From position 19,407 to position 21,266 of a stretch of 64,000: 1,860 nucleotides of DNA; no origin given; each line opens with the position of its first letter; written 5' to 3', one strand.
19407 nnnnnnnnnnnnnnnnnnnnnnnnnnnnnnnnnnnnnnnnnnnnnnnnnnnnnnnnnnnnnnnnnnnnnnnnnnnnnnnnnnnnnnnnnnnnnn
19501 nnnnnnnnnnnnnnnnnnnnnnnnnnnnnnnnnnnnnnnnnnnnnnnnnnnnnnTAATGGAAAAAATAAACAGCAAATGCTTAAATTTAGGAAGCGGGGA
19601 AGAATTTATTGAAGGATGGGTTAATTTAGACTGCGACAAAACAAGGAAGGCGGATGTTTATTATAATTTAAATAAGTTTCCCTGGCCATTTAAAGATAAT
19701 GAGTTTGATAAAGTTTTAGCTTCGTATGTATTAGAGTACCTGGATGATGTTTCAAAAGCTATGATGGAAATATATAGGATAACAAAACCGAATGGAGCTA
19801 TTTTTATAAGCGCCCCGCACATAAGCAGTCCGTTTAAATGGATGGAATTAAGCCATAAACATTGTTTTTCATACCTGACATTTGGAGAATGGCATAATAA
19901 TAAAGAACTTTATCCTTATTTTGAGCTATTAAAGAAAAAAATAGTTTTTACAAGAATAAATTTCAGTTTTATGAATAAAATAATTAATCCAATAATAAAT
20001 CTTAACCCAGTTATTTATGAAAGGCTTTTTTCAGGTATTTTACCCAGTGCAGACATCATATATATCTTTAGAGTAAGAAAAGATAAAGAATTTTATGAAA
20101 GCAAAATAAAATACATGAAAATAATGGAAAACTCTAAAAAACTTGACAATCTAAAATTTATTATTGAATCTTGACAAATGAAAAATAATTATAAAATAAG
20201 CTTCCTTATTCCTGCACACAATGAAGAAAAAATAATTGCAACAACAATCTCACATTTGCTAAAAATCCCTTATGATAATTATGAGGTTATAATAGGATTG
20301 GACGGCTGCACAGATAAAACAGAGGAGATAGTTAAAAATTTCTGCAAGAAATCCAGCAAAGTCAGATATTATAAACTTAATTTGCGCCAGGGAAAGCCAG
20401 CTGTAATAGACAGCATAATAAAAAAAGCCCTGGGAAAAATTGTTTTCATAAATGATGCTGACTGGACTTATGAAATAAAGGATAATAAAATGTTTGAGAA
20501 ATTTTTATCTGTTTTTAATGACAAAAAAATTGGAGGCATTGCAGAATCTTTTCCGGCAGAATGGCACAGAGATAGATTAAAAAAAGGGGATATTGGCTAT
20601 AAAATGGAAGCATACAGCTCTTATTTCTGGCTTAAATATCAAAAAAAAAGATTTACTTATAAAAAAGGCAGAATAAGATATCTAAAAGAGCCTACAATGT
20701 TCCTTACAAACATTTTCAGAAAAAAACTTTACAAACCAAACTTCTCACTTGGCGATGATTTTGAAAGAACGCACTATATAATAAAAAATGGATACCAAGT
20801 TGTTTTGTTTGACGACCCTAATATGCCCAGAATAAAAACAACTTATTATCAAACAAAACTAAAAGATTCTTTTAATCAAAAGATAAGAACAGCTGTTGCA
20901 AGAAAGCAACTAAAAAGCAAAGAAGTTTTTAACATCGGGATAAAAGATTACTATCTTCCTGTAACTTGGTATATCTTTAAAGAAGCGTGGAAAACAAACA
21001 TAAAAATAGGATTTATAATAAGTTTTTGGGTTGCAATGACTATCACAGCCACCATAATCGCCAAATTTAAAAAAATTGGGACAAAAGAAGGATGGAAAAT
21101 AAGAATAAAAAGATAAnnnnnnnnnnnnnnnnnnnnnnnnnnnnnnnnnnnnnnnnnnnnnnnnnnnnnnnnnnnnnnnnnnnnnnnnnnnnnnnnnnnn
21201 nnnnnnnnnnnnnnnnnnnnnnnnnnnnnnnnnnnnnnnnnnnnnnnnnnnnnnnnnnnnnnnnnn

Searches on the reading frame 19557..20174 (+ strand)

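Call 9: search_protein_families(library=pfam, proteins=[window:19557-20174:+], max_evalue=0.001)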
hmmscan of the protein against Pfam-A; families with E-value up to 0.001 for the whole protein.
window:19557-20174:+ (205 aa): 6 families
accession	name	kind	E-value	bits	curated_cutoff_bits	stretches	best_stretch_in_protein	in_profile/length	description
PF08241.18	Methyltransf_11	-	1.8e-10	41.7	21.2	1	43-84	54-95/95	Methyltransferase domain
PF13847.12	Methyltransf_31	-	5.5e-08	33.1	27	1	44-122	67-141/145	Methyltransferase domain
PF13489.12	Methyltransf_23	-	2.2e-06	27.9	27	1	43-94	75-130/164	Methyltransferase domain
PF13649.12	Methyltransf_25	-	5e-05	24.3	27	1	43-80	58-97/97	Methyltransferase domain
PF01209.24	Ubie_methyltran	-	8e-05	22.5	20.1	1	41-84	108-151/233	ubiE/COQ5 methyltransferase family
PF08242.18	Methyltransf_12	-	8.4e-05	23.7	30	1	45-81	64-97/98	Methyltransferase domain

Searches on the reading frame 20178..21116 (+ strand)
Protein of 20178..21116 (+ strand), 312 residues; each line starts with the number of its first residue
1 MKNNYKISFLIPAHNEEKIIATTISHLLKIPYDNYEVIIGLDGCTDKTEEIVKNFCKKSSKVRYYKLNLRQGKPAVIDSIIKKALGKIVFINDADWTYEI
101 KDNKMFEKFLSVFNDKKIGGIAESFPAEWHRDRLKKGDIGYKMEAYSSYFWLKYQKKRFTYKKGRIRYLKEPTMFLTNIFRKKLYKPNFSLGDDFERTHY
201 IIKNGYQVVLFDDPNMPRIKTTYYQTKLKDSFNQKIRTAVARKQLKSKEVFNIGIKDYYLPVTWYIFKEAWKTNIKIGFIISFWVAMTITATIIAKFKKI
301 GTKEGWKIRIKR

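Call 9: search_protein_families(library=pfam, proteins=[window:20178-21116:+], max_evalue=0.001)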
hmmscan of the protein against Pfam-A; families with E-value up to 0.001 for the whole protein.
window:20178-21116:+ (312 aa): 3 families
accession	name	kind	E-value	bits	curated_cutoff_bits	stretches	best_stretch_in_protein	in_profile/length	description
PF00535.33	Glycos_transf_2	-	1.3e-21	77.7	23.3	1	8-154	1-132/168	Glycosyl transferase family 2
PF13641.12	Glyco_tranf_2_3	-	3.1e-12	47.5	27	1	7-237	3-226/230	Glycosyltransferase like family 2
PF10111.15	Glyco_tranf_2_2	-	4.6e-05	23.5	27.3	1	10-120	3-113/276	Glycosyltransferase like family 2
